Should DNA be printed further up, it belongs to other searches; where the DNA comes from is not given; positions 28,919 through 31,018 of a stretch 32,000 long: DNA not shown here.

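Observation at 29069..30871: Low-GC single-gene insertion encoding an unknown 390-aa N-terminus fused to a diadenylate-cyclase-like domain with RHR replaced by RYN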

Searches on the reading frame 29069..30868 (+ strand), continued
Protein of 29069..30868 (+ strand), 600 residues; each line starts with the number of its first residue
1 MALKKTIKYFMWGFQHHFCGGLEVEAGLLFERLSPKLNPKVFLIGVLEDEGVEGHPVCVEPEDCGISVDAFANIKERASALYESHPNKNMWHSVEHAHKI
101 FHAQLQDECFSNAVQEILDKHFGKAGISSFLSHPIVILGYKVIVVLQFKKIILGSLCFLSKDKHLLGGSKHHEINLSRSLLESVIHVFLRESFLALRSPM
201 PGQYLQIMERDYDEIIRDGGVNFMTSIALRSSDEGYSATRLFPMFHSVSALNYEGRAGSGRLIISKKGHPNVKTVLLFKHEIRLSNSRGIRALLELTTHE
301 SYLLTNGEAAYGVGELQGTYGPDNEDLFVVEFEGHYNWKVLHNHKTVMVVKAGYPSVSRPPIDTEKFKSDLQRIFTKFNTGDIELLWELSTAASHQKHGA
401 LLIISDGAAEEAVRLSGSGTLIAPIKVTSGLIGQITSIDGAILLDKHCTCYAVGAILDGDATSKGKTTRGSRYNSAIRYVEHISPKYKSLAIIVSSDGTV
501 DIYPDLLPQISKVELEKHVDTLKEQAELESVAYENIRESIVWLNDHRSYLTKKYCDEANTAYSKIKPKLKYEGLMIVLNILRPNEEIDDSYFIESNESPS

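Call 31: find_related_loci(query=A1, collection=genome_contigs, flank=10000)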
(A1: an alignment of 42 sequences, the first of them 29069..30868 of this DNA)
Query A1 (600 aa) in genome_contigs; peptide patterns used: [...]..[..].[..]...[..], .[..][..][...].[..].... (x = any residue, [..] = any of these).
599 stretches matched a pattern (row limit reached: there are more); 589 encode a relative of the query (tblastn E <= 1e-3); the best 80 are kept; 80 distinct loci.
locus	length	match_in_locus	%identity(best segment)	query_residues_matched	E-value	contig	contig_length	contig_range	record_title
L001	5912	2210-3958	38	6-596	5e-142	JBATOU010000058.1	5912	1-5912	MAG: Ferruginibacter sp. isolate MFD10472_ilm_asm_bin11 k127_281967, whole genome shotgun sequence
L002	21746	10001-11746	40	6-594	3e-140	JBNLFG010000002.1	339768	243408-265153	MAG: Anaerolineales bacterium isolate C1.bin.8.strict NODE_2_length_339768_cov_5.786070, whole genome shotgun sequence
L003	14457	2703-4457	37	2-594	7e-137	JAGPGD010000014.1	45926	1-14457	MAG: Paludibacteraceae bacterium isolate Gw_SlDig_bin_148 Gw_SlDig_1077_length_45926_cov_21.969410, whole genome shotgun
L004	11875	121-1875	37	2-594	1e-135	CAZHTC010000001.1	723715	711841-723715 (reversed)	MAG TPA_asm: uncultured Bifidobacteriaceae bacterium isolate SRP257259_co1_20 genome assembly, contig: NODE_4_length_723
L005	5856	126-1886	37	6-600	2e-134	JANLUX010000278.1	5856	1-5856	MAG: Bacteroidota bacterium isolate OTE_21_metabat_266 OTE_21_k141_1910449, whole genome shotgun sequence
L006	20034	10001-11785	37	3-600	7e-134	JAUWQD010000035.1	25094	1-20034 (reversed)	MAG: Methanosarcinaceae archaeon isolate CSMAG_2493 CSMAG_2493_k141_495910_length_25094_cov_26.0000, whole genome shotgu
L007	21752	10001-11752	37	5-594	4e-131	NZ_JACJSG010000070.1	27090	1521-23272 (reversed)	Anabaena azotica FACHB-119 contig70, whole genome shotgun sequence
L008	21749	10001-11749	37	3-593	1e-130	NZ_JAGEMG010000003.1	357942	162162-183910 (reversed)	Muricauda sp. NFXS6 NFXS6_3, whole genome shotgun sequence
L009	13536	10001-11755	35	10-594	1e-129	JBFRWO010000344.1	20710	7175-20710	MAG: Crocosphaera sp. isolate 03_out_wi_sediment_bin.9 03outWiSedB9_c_000002187737, whole genome shotgun sequence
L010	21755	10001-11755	36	1-594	2e-129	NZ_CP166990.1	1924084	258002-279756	Methanobrevibacter sp. DSM 116169 chromosome, complete genome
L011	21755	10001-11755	37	4-594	2e-123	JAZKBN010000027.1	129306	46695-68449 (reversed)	MAG: Bacteroidota bacterium isolate ADI_H3L2_1_122_18_3-bin082_1 ADIH3L21_B082_1_000000000027, whole genome shotgun sequ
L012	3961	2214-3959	37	6-594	9e-125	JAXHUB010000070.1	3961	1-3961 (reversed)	MAG: Candidatus Cloacimonadota bacterium isolate MAG40_tar_biofilm MAG40_70, whole genome shotgun sequence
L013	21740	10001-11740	34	6-592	2e-117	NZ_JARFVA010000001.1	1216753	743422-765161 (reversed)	Flagellimonas okinawensis strain 81s02 Scaffold1, whole genome shotgun sequence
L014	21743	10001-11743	34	6-594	6e-117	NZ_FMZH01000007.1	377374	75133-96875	Pedobacter soli strain DSM 18609, whole genome shotgun sequence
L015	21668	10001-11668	35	6-570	6e-117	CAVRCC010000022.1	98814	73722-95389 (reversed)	MAG: uncultured Gammaproteobacteria bacterium isolate MFD00032.bin.3.53 genome assembly, contig: contig_20553, whole gen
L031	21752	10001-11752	32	11-600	1e-102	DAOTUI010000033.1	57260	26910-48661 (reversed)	MAG TPA_asm: Chloroflexaceae bacterium isolate F17_50 k129_1021677, whole genome shotgun sequence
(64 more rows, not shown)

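Call 38: search_protein_families(library=pfam, alignment_id=A2, max_evalue=0.001)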
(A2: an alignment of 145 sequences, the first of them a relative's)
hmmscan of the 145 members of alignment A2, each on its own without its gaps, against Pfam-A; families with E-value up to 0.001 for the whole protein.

A. member 1, L001:1165-1947:+ (261 aa): 0 families

B. families by the number of members that match (of 145 scanned): 219 families (the first 25 are shown)
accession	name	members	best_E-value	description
PF03544.19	TonB_C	8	6.9e-39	Gram-negative bacterial TonB protein C-terminal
PF01042.26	Ribonuc_L-PSP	8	3.1e-27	Endoribonuclease L-PSP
PF07690.21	MFS_1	6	3.3e-28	Major Facilitator Superfamily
PF00083.30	Sugar_tr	6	1.5e-13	Sugar (and other) transporter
PF00072.30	Response_reg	4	1.5e-41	Response regulator receiver domain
PF18144.7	SMODS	4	3.6e-11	Second Messenger Oligonucleotide or Dinucleotide Synthetase domain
PF13424.12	TPR_12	3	1.9e-62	Tetratricopeptide repeat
PF00370.27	FGGY_N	3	7.2e-55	FGGY family of carbohydrate kinases, N-terminal domain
PF07719.23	TPR_2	3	9.3e-54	Tetratricopeptide repeat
PF07995.17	GSDH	3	2.5e-51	Glucose / Sorbosone dehydrogenase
PF13428.12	TPR_14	3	3.4e-43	Tetratricopeptide repeat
PF02782.22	FGGY_C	3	1.4e-35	FGGY family of carbohydrate kinases, C-terminal domain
PF00515.34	TPR_1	3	2.9e-30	Tetratricopeptide repeat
PF13181.12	TPR_8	3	1.4e-28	Tetratricopeptide repeat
PF18153.7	Cap15_CD_rec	3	3.6e-27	Cap15, cyclic dinucleotide receptor domain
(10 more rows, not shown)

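Call 39: search_protein_families(library=pfam, alignment_id=A3, max_evalue=0.001)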
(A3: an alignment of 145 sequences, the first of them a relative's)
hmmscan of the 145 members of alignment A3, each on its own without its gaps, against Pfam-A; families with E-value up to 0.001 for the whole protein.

A. member 1, L001:4196-4849:+ (218 aa): 0 families

B. families by the number of members that match (of 145 scanned): 169 families (the first 25 are shown)
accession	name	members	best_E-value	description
PF14539.12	DUF4442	7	2e-11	Domain of unknown function (DUF4442)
PF13191.12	AAA_16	5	8.5e-12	AAA ATPase domain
PF03193.22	RsgA_GTPase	4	2.4e-06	RsgA GTPase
PF02129.25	Peptidase_S15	3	1.9e-56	X-Pro dipeptidyl-peptidase (S15 family)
PF08530.16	PepX_C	3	1.8e-28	X-Pro dipeptidyl-peptidase C-terminal non-catalytic domain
PF00005.33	ABC_tran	3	3.7e-28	ABC transporter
PF16360.10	GTP-bdg_M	3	5.7e-28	GTP-binding GTPase Middle Region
PF03203.19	MerC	3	3.6e-27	MerC mercury resistance protein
PF13167.11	GTP-bdg_N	3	4.7e-26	GTP-binding GTPase N-terminal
PF01926.29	MMR_HSR1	3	1.6e-24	50S ribosome-binding GTPase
PF00589.27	Phage_integrase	3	1.9e-18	Phage integrase family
PF13304.12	AAA_21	3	1e-12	AAA domain, putative AbiEii toxin, Type IV TA system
PF00025.27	Arf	3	1.2e-09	ADP-ribosylation factor family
PF00326.27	Peptidase_S9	3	1.6e-09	Prolyl oligopeptidase family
PF00071.28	Ras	3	4.6e-08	Ras family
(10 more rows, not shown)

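Call 54: predict_structure(alignment_id=A4)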
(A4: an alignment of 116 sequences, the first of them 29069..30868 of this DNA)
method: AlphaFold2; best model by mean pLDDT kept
length: 600 residues; sequences in the alignment: 116
mean_pLDDT: 93.7   pTM: 0.90
mean pLDDT of the five models: 93.7, 93.0, 92.6, 91.8, 91.3
residues with pLDDT >= 90: 521; 70-90: 64; 50-70: 8; < 50: 7
segments of 3 or more residues with pLDDT < 50: 1-3, 597-600
pLDDT, mean of each block of 10 residues (from residue 1): 68 96 98 95 95 93 96 98 96 96 97 98 97 97 98 91 85 91 98 97 94 98 95 75 96 88 96 98 96 96 96 97 97 96 96 93 92 91 96 91 97 96 96 92 97 91 91 95 95 92 95 97 98 96 97 98 96 90 94 66
secondary structure, 60 per line:
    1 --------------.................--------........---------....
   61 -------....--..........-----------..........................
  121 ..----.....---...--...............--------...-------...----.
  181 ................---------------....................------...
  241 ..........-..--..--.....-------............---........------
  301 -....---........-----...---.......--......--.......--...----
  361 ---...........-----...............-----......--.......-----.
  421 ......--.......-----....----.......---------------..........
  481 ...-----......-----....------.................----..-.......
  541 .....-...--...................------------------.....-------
elements in order: H15-31 E40-47 E57-60 H68-71 H74-83 H95-122 E127-131 E135-137 E140-149 H150-154 E163-165 E173-175 H180-196 H212-231 H238-250 E260-264 E272-283 H287-294 E302-305 E309-316 E328-334 E337-342 E345-351 E354-356 H364-374 H380-394 E400-405 H408-414 E420-426 H429-435 E441-444 E449-455 H471-483 E489-494 E500-503 H512-526 H534-545 H552-568

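Call 59: fold_search(model_id=the predicted structure, library=pdb)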
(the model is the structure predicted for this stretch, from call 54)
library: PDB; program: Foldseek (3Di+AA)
matches with E <= 10: 247; with E <= 0.001: 38
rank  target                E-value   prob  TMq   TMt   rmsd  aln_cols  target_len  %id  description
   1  9y4s_D                3.2e-06  1.00  0.19  0.31  11.0       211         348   15  Crystal structure of DNA integrity scanning protein (DisA) from Mycobacterium tuberculosis in complex with cyclic di-A (released 2025-09-17)
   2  9y4s_H                4.8e-06  1.00  0.17  0.28  12.6       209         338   13  Crystal structure of DNA integrity scanning protein (DisA) from Mycobacterium tuberculosis in complex with cyclic di-A (released 2025-09-17)
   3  9y9y_D                5.9e-06  1.00  0.18  0.30  11.2       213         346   14  Crystal structure of DNA integrity scanning protein DisA from Mycobacterium tuberculosis in complex with cyclic di-AMP (released 2025-09-24)
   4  9y9y_A                7.4e-06  1.00  0.17  0.27  11.3       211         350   15  Crystal structure of DNA integrity scanning protein DisA from Mycobacterium tuberculosis in complex with cyclic di-AMP (released 2025-09-24)
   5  9y4s_E                1.2e-05  1.00  0.18  0.33  11.9       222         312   14  Crystal structure of DNA integrity scanning protein (DisA) from Mycobacterium tuberculosis in complex with cyclic di-A (released 2025-09-17)
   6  4yxm_A                1.2e-05  1.00  0.18  0.30  12.1       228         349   18  Structure of Thermotoga maritima DisA D75N mutant with reaction product c-di-AMP (released 2015-06-03)
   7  9y9y_C                1.3e-05  1.00  0.18  0.31  11.0       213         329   14  Crystal structure of DNA integrity scanning protein DisA from Mycobacterium tuberculosis in complex with cyclic di-AMP (released 2025-09-24)
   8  9y4s_F                1.4e-05  1.00  0.18  0.33  11.2       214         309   13  Crystal structure of DNA integrity scanning protein (DisA) from Mycobacterium tuberculosis in complex with cyclic di-A (released 2025-09-17)
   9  7y0d_A                1.4e-05  1.00  0.17  0.27  11.6       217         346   13  Cryo-EM structure of the Mycobacterium smegmatis DNA integrity scanning protein (MsDisA). (released 2023-02-08)
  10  3c1y_A                1.7e-05  1.00  0.18  0.30  10.3       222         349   18  Structure of bacterial DNA damage sensor protein with co-purified and co-crystallized ligand (released 2008-05-06)
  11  9y4s_G                1.7e-05  1.00  0.17  0.28  11.1       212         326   13  Crystal structure of DNA integrity scanning protein (DisA) from Mycobacterium tuberculosis in complex with cyclic di-A (released 2025-09-17)
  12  9y4s_A                2.8e-05  1.00  0.18  0.30  11.8       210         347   13  Crystal structure of DNA integrity scanning protein (DisA) from Mycobacterium tuberculosis in complex with cyclic di-A (released 2025-09-17)
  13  9y4s_B                2.8e-05  1.00  0.17  0.27  11.8       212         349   14  Crystal structure of DNA integrity scanning protein (DisA) from Mycobacterium tuberculosis in complex with cyclic di-A (released 2025-09-17)
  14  6gyx_B                3.5e-05  1.00  0.18  0.62   3.3       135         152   18  Crystal structure of DacA from Staphylococcus aureus in complex with ApCpp (released 2019-01-23)
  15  6huw_A                4.6e-05  1.00  0.18  0.64   3.5       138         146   24  Crystal structure of CdaA from Bacillus subtilis (released 2019-10-30)
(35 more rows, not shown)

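Call 69: search_protein_families(library=pfam, proteins=[L002:7986-8939:+, L002:8953-9849:+, L002:11860-13680:+, L009:8939-9838:+, L001:1165-1947:+, L003:1445-2251:+, L006:9446-9934:+, L006:12108-13940:+, L014:9079-9906:+, L031:8784-9752:+], max_evalue=0.01)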
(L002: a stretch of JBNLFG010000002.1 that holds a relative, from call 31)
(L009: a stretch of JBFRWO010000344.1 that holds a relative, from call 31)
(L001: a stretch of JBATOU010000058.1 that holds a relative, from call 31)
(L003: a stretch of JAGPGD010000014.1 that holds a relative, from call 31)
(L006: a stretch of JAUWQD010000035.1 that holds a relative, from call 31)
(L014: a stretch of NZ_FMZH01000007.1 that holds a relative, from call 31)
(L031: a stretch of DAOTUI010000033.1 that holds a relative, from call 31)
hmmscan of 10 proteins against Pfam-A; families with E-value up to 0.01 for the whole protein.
L002:7986-8939:+ (318 aa): 10 families
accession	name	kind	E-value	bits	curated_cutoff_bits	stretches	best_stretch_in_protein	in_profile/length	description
PF20434.5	BD-FAE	-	7.7e-44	150.2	26.8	1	80-279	1-215/215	BD-FAE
PF00326.27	Peptidase_S9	-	7.9e-18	65.2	22.6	1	210-317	97-210/213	Prolyl oligopeptidase family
PF07859.19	Abhydrolase_3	-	7.3e-15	55.7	25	1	98-182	4-92/210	alpha/beta hydrolase fold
PF00561.26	Abhydrolase_1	-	3.7e-10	40.3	25.8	1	93-177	1-85/245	alpha/beta hydrolase fold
PF12146.15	Hydrolase_4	-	1.2e-08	35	27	1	93-188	5-105/239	Serine aminopeptidase, S33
PF12697.13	Abhydrolase_6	-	5.2e-08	34.3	26.3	1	95-300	1-208/217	Alpha/beta hydrolase family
PF00135.34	COesterase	-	1.7e-06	27.7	27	1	80-178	88-200/515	Carboxylesterase family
PF01738.24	DLH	-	5.5e-06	26.6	21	0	256-308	146-199/217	Dienelactone hydrolase family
PF02129.25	Peptidase_S15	-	0.00028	21.1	23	0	51-180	10-114/262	X-Pro dipeptidyl-peptidase (S15 family)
PF08386.16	Abhydrolase_4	-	0.0006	20.3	21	1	252-314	33-92/103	TAP-like protein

L002:8953-9849:+ (299 aa): 1 family
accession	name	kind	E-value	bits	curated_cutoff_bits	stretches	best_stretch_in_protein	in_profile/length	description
PF00892.27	EamA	-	1.2e-39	136.1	28.2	2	7-142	3-134/135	EamA-like transporter family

L002:11860-13680:+ (607 aa): 2 families
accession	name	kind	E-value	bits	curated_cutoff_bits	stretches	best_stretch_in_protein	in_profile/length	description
PF00750.26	tRNA-synt_1d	-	1.2e-54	186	23.3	1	109-473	2-348/349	tRNA synthetases class I (R), catalytic domain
PF05746.21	DALR_1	-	2e-32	112.2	22.3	1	488-607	1-117/117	DALR anticodon binding domain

L009:8939-9838:+ (300 aa): 2 families
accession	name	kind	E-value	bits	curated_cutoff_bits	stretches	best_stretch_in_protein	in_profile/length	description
PF00535.33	Glycos_transf_2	-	1e-18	68.3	23.3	1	3-135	1-145/168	Glycosyl transferase family 2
PF13704.12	Glyco_tranf_2_4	-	0.0016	19.3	27.5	1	10-84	2-82/98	Glycosyl transferase family 2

L001:1165-1947:+ (261 aa): 0 families

L003:1445-2251:+ (269 aa): 22 families
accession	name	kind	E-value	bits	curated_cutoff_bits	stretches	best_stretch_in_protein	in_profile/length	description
PF13847.12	Methyltransf_31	-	7.1e-46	155.9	27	1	72-219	1-145/145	Methyltransferase domain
PF08241.18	Methyltransf_11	-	2.7e-26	92.5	21.2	1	79-177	1-94/95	Methyltransferase domain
PF13649.12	Methyltransf_25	-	1.7e-25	89.9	27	1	78-174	1-97/97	Methyltransferase domain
PF01209.24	Ubie_methyltran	-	2e-22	80.1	20.1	1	70-181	43-154/233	ubiE/COQ5 methyltransferase family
PF08242.18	Methyltransf_12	-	5.8e-18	65.9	30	1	79-176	1-98/98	Methyltransferase domain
PF13489.12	Methyltransf_23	-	5.5e-14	52.7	27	1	65-190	13-128/164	Methyltransferase domain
PF01135.25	PCMT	-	2.4e-11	44.3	20.3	1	67-149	66-148/210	Protein-L-isoaspartate(D-aspartate) O-methyltransferase (PCMT)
PF06325.19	PrmA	-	7.7e-09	35.9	22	1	72-182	159-262/296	Ribosomal protein L11 methyltransferase (PrmA)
PF05148.21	Methyltransf_8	-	7.5e-07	29.7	27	1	126-186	105-164/219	Hypothetical methyltransferase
PF01728.25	FtsJ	-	1e-06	29.3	24.1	1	68-155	15-103/181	FtsJ-like methyltransferase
PF20922.3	Anamorsin_N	-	2.4e-06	27.8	27.1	1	133-198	41-108/163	Anamorsin, N-terminal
PF13679.12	Methyltransf_32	-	6.1e-06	26.7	27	1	73-148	24-106/143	Methyltransferase domain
PF05175.20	MTS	-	1.3e-05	25.4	23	1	75-176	32-136/170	Methyltransferase small domain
PF02353.26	CMAS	-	2.9e-05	24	27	1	71-185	59-171/273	Mycolic acid cyclopropane synthetase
PF02527.21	GidB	-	2.9e-05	23.9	27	1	72-176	45-144/184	rRNA small subunit methyltransferase G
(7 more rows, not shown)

L006:9446-9934:+ (163 aa): 0 families

L006:12108-13940:+ (611 aa): 3 families
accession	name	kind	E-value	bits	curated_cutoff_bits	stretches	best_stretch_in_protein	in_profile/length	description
PF01314.23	AFOR_C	-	8.3e-135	450.3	27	1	223-610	2-385/385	Aldehyde ferredoxin oxidoreductase, domains 2 & 3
PF02730.20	AFOR_N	-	1.5e-80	270.1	29.8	1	6-204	1-198/199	Aldehyde ferredoxin oxidoreductase, N-terminal domain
PF00467.35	KOW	-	0.0036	17.5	22.3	0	301-315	2-16/32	KOW motif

L014:9079-9906:+ (276 aa): 1 family
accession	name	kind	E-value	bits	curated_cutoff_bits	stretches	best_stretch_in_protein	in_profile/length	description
PF20247.3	DUF6602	-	2.1e-22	79.4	27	1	23-124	7-104/104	Domain of unknown function (DUF6602)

L031:8784-9752:+ (323 aa): 1 family
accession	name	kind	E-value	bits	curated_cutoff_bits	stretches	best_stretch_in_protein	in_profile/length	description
PF00924.24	MS_channel_2nd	-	2e-12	47.5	20.2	1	107-181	3-68/68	Mechanosensitive ion channel, beta-domain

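Call 89: find_related_loci(query=A1, collection=viral_contigs, flank=8000)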
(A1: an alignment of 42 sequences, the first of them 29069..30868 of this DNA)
Query A1 (600 aa) in viral_contigs; peptide patterns used: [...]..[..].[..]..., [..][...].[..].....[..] (x = any residue, [..] = any of these).
27 stretches matched a pattern; 5 encode a relative of the query (tblastn E <= 1e-3); 5 distinct loci.
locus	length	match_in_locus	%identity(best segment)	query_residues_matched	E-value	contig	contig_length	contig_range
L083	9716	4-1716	32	10-592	7e-99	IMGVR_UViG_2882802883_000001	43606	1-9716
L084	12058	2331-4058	31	6-594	7e-90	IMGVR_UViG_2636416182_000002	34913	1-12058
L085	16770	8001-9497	27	11-523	6e-44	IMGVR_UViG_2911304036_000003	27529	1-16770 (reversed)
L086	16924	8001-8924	31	241-505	6e-27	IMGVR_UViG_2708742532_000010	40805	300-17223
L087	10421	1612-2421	29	238-502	1e-22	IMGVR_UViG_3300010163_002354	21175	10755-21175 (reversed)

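Call 96: find_encoding_contigs(protein=P0007, flank=8000, max_places=2)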
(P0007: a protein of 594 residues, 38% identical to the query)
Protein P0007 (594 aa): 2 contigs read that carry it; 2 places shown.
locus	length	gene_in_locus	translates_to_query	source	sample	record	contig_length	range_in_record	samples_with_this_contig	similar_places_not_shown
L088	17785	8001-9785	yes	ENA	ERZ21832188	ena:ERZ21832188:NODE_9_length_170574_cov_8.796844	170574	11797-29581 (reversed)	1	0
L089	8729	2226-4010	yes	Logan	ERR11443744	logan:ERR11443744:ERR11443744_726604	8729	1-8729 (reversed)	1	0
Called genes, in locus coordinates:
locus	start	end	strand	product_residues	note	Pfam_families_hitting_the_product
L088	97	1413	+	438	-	PF01343:Peptidase_S49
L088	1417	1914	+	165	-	PF04307:YdjM (weak)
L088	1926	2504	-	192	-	PF03352:Adenine_glyco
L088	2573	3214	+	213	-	PF08241:Methyltransf_11, PF13649:Methyltransf_25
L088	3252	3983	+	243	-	PF00881:Nitroreductase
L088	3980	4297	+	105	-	PF11731:Cdd1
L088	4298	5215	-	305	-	PF01008:IF-2B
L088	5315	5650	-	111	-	PF01934:HepT-like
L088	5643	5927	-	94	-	PF01909:NTP_transf_2, PF18765:Polbeta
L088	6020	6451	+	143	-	PF01886:DUF61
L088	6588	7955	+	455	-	PF00171:Aldedh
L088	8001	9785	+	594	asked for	PF21752:DACNG, PF21750:DACNH, PF02457:DAC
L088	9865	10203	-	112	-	-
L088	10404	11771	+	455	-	PF00171:Aldedh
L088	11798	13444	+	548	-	PF02776:TPP_enzyme_N, PF00205:TPP_enzyme_M, PF02775:TPP_enzyme_C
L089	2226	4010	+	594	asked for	PF21752:DACNG, PF21750:DACNH, PF02457:DAC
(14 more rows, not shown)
